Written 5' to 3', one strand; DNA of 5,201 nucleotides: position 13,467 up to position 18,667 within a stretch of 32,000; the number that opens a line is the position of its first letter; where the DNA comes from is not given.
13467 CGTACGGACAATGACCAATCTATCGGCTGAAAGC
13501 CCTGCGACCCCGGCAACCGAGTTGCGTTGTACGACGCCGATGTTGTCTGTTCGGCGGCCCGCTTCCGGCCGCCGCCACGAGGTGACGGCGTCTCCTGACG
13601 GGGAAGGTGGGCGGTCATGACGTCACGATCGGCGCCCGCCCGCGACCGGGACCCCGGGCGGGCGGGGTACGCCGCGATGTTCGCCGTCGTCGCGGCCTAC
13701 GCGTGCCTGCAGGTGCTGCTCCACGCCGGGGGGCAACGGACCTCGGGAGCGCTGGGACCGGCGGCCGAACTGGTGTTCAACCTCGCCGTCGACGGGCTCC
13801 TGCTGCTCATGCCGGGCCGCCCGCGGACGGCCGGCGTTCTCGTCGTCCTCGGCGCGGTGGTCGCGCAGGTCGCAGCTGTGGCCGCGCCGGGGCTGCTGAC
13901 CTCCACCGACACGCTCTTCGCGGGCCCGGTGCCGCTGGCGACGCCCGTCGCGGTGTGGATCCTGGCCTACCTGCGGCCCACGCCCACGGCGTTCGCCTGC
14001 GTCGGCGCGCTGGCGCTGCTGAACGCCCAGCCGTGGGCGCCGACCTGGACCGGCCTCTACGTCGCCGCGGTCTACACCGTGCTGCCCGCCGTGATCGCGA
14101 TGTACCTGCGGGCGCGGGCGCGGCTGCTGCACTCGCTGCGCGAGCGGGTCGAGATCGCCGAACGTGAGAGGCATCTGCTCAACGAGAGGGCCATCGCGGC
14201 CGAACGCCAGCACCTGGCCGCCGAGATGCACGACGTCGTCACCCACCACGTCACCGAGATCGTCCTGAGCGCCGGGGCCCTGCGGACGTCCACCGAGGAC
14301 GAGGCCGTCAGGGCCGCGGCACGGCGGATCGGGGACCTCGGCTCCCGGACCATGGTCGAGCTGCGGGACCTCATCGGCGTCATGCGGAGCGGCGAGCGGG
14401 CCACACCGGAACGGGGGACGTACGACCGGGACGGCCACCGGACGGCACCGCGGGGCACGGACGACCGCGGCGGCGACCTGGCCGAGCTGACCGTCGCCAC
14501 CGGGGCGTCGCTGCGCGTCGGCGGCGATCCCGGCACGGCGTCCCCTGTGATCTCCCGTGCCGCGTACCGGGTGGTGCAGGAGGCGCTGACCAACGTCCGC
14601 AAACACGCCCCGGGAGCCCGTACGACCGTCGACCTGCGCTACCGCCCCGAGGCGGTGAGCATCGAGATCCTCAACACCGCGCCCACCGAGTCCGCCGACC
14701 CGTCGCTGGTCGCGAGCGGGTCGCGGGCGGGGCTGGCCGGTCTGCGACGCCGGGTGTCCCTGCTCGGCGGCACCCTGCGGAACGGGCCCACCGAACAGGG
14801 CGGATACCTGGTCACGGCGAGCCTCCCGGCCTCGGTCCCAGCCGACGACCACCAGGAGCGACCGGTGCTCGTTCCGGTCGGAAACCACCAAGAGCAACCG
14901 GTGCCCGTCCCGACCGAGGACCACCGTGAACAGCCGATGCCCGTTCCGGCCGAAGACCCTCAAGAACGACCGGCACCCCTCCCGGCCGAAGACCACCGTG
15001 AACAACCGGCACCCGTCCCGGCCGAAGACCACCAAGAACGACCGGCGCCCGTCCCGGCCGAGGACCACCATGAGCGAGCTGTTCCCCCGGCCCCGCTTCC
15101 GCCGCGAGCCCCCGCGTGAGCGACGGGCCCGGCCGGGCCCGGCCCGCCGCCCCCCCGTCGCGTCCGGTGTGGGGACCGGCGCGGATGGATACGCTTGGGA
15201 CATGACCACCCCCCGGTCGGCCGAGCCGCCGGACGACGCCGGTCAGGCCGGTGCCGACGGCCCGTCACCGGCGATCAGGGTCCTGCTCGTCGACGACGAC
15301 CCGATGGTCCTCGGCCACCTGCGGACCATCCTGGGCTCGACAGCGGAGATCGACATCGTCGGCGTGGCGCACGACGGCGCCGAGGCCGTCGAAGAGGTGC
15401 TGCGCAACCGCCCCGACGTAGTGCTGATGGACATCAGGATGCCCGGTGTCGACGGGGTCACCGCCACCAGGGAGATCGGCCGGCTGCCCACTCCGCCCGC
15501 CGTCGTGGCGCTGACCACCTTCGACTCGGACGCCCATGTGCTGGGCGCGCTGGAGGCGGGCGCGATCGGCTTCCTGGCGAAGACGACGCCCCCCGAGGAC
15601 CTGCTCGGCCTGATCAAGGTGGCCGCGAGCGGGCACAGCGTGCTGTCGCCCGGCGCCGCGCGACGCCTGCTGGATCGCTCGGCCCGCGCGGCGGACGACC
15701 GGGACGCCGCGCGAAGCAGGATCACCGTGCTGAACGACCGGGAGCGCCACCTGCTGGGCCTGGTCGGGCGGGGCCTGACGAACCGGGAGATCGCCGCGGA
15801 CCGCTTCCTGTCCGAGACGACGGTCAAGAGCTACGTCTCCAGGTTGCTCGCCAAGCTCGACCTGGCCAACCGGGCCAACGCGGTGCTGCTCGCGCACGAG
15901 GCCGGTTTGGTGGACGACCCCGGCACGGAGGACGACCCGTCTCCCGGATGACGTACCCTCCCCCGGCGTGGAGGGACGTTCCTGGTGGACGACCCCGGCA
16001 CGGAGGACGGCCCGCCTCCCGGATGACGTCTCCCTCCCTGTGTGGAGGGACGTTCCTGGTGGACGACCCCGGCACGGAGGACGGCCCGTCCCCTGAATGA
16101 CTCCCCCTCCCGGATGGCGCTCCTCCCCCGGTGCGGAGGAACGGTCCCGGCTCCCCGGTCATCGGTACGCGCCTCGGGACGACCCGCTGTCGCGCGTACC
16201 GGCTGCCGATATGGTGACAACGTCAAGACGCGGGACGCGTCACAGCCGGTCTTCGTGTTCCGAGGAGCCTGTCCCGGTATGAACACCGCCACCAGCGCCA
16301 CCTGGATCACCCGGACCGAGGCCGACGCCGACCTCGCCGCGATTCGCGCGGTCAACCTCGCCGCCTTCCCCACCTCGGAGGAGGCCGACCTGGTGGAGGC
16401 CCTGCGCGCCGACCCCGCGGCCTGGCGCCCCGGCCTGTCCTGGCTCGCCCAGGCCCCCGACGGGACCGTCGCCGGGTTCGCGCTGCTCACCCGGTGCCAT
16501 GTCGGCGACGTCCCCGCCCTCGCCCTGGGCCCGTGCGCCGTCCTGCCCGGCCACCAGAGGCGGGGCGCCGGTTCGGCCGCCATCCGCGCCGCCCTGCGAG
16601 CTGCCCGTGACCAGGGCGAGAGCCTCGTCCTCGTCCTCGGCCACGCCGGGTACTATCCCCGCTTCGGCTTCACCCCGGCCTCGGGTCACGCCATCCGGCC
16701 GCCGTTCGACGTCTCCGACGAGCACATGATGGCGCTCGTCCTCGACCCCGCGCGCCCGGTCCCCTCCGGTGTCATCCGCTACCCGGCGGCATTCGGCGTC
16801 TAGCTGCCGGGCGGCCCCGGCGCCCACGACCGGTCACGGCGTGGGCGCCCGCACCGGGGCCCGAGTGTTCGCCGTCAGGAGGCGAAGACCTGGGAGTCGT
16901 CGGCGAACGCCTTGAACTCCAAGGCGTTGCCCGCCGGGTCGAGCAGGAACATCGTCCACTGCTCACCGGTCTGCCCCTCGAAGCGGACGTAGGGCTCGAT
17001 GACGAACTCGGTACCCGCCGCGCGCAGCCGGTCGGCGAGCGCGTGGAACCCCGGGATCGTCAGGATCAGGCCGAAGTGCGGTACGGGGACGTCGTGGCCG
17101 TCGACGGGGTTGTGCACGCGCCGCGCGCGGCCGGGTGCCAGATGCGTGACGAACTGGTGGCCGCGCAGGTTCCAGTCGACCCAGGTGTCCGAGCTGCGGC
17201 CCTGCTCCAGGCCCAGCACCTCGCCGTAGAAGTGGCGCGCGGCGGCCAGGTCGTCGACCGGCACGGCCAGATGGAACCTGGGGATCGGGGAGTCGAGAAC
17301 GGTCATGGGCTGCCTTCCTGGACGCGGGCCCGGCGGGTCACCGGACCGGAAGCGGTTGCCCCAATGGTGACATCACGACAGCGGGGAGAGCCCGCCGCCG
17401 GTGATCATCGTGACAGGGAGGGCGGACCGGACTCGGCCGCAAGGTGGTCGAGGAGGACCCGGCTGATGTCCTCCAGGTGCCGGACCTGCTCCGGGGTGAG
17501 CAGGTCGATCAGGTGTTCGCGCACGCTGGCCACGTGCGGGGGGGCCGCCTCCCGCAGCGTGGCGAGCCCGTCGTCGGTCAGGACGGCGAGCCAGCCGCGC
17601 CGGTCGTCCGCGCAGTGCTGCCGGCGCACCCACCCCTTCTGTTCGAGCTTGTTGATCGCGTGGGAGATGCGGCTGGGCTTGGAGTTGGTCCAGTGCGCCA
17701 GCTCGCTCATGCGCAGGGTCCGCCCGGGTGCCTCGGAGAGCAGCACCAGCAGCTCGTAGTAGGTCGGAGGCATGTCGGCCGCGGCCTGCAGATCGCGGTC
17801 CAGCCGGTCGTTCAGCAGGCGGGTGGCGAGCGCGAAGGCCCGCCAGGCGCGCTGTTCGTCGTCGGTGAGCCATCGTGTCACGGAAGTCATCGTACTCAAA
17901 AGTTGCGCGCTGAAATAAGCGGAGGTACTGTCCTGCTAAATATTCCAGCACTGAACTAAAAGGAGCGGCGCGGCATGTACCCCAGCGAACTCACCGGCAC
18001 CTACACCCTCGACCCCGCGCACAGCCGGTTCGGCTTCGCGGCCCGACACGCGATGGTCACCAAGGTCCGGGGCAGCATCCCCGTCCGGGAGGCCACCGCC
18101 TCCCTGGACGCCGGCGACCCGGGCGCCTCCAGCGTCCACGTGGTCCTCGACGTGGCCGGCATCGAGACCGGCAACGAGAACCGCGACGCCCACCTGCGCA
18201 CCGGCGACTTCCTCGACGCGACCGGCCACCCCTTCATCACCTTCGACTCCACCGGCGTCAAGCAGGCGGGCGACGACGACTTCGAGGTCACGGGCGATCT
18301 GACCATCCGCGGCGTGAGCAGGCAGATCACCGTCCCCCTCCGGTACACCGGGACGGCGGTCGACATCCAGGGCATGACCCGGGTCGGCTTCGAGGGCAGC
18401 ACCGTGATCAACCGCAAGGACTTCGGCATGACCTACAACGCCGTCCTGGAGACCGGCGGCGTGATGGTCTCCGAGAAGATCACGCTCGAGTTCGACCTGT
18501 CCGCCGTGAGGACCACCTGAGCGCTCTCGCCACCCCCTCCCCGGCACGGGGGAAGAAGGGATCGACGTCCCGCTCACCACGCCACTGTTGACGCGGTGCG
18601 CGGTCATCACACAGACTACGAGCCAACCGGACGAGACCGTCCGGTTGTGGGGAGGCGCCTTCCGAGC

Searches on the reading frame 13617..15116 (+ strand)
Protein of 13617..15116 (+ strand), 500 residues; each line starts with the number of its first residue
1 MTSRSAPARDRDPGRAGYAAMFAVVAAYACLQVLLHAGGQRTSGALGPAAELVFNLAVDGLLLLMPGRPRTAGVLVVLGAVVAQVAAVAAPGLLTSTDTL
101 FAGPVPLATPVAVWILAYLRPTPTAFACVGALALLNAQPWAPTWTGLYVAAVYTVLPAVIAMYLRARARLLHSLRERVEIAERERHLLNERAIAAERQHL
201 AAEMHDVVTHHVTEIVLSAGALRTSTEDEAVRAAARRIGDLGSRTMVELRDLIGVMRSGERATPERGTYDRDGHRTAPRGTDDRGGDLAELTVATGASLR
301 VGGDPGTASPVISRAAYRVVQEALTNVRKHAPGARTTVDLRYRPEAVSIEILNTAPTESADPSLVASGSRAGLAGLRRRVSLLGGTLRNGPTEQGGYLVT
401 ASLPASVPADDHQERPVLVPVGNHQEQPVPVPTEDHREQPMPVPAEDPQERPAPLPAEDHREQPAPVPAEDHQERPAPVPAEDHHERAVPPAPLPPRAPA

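Call 13: search_protein_families(library=pfam, proteins=[window:13617-15116:+], max_evalue=0.001)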
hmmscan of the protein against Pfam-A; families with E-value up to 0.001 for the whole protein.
window:13617-15116:+ (500 aa): 2 families
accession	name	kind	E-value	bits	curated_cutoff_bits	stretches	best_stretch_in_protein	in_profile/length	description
PF07730.19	HisKA_3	-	8.2e-11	42.7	24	1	196-259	1-66/68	Histidine kinase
PF02518.31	HATPase_c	-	2.5e-06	28.3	26.4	1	314-405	4-109/111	Histidine kinase-, DNA gyrase B-, and HSP90-like ATPase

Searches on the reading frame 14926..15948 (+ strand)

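Call 13: search_protein_families(library=pfam, proteins=[window:14926-15948:+], max_evalue=0.001)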
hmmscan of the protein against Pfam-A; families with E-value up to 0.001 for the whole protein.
window:14926-15948:+ (341 aa): 2 families
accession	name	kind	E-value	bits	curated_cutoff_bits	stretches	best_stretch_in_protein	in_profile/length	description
PF00072.30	Response_reg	-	1.9e-25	89.6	30.2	1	119-230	1-110/111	Response regulator receiver domain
PF00196.25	GerE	-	2.1e-13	50.1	23.5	1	268-323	2-57/57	Bacterial regulatory proteins, luxR family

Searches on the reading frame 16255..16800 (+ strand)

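Call 13: search_protein_families(library=pfam, proteins=[window:16255-16800:+], max_evalue=0.001)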
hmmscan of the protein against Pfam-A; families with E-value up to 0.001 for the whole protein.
window:16255-16800:+ (182 aa): 3 families
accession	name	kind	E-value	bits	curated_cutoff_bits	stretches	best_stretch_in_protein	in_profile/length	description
PF00583.31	Acetyltransf_1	-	3.8e-10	40.5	20.7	1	51-139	22-116/116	Acetyltransferase (GNAT) family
PF13508.13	Acetyltransf_7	-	8.6e-07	29.7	27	1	63-140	6-83/84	Acetyltransferase (GNAT) domain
PF13527.13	Acetyltransf_9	-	3.3e-05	24.3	25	1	70-141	54-126/127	Acetyltransferase (GNAT) domain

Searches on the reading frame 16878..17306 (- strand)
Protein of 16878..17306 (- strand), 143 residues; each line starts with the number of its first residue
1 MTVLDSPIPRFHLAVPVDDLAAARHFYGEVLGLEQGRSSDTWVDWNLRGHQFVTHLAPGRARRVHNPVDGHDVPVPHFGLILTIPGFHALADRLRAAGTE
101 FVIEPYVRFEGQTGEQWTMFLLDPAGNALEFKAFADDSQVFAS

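Call 14: search_protein_families(library=pfam, proteins=[window:16878-17306:-], max_evalue=0.001)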
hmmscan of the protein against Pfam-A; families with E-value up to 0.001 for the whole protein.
window:16878-17306:- (143 aa): 3 families
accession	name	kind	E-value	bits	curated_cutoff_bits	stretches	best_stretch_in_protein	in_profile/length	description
PF00903.31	Glyoxalase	-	4.3e-12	46.9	20.6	1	12-131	4-121/121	Glyoxalase/Bleomycin resistance protein/Dioxygenase superfamily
PF22677.2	Ble-like_N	-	3.2e-06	27.2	24.5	1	12-34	4-26/41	Bleomycin resistance protein-like N-terminal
PF18029.7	Glyoxalase_6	-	0.0008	20.5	23.6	0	15-129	4-103/106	Glyoxalase-like domain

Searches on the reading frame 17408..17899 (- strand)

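Call 14: search_protein_families(library=pfam, proteins=[window:17408-17899:-], max_evalue=0.001)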
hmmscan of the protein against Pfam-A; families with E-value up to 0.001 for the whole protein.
window:17408-17899:- (164 aa): 5 families
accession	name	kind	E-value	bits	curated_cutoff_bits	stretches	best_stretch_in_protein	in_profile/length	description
PF12802.13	MarR_2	-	2e-11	44.3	27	1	42-101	2-60/61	MarR family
PF01047.28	MarR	-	7.3e-11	42.2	24.6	1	45-101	3-57/59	MarR family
PF13463.12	HTH_27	-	2.5e-06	28.1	22.2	1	58-111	15-68/68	Winged helix DNA-binding domain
PF09339.16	HTH_IclR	-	0.00082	19.5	22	0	50-94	8-51/52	IclR helix-turn-helix domain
PF13545.12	HTH_Crp_2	-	0.00096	19.5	27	0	61-94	22-56/70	Crp-like helix-turn-helix domain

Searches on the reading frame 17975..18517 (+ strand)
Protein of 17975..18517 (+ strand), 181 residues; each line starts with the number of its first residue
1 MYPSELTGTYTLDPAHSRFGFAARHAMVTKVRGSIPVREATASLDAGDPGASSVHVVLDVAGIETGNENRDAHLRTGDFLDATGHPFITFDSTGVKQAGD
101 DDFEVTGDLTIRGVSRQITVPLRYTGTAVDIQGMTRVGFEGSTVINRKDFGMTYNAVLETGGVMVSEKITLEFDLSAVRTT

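Call 6: search_protein_families(library=pfam, proteins=[window:17975-18517:+], max_evalue=0.01)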
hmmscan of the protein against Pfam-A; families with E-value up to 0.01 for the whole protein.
window:17975-18517:+ (181 aa): 1 family
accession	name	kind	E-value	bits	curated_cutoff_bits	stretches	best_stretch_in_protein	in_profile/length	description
PF04264.18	YceI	-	7.3e-47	159.9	23.7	1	10-177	1-150/150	YceI-like domain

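Call 7: search_protein_families(library=ncbifam, proteins=[window:17975-18517:+], max_evalue=0.01)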
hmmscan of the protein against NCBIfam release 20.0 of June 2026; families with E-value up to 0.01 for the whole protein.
window:17975-18517:+ (181 aa): 1 family
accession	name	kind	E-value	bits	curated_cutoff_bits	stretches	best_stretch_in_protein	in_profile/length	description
NF002994.0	PRK03757.1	equivalog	3.1e-28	98.8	232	1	14-157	31-174/191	YceI family protein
